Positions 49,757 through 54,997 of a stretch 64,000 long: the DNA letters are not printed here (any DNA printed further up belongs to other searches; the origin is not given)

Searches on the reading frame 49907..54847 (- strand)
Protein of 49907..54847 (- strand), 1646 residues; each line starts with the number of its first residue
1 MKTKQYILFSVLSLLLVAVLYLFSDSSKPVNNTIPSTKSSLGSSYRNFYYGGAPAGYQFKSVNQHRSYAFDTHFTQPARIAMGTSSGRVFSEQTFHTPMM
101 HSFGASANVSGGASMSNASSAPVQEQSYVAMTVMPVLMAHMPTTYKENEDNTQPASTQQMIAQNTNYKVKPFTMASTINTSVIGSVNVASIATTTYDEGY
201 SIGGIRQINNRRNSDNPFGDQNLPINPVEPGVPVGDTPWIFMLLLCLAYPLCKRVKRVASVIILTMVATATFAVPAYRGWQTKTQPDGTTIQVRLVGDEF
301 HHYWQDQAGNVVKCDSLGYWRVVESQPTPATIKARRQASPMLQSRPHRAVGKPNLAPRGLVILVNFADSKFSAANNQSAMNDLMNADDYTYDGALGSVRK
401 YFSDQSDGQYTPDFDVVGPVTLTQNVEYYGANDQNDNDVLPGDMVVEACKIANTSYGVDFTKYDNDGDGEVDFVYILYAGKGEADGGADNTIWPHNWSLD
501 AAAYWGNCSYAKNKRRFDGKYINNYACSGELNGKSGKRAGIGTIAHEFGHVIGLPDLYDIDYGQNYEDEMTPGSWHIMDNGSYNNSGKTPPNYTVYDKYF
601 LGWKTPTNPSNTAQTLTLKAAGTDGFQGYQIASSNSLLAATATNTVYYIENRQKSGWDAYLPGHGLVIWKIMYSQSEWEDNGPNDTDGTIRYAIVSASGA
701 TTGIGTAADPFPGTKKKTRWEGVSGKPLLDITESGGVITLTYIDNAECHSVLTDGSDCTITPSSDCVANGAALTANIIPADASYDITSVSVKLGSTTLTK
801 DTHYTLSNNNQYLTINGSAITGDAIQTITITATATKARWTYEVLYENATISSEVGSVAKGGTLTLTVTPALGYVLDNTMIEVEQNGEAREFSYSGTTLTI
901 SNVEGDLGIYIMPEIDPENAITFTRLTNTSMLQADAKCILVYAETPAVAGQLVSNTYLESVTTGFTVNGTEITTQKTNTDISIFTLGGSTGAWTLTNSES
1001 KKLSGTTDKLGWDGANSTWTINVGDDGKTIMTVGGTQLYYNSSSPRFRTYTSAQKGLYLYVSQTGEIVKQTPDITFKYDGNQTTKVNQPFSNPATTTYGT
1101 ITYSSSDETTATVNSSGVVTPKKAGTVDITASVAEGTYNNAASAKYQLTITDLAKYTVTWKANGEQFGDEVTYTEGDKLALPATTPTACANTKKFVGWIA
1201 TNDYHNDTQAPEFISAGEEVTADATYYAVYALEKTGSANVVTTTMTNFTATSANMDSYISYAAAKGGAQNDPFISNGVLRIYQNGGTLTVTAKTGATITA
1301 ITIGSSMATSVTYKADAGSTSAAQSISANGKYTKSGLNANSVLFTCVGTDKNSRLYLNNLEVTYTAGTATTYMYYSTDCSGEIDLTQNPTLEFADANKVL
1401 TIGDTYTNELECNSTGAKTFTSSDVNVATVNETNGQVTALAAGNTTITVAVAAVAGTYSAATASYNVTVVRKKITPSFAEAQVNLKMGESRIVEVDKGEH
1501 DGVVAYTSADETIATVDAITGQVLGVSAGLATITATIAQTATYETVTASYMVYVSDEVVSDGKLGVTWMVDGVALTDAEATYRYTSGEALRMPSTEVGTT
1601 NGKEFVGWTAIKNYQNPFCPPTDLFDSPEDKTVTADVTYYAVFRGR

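Call 29: search_protein_families(library=pfam, proteins=[window:49907-54847:-])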
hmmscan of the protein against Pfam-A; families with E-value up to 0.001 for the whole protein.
window:49907-54847:- (1646 aa): 2 families
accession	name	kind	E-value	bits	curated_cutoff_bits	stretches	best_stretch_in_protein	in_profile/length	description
PF05547.17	Peptidase_M6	-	3.3e-20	73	22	1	375-601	44-285/294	Immune inhibitor A peptidase M6, catalytic domain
PF02368.24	Big_2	-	3.1e-13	49.9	22.8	3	1394-1454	16-71/79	Bacterial Ig-like domain (group 2)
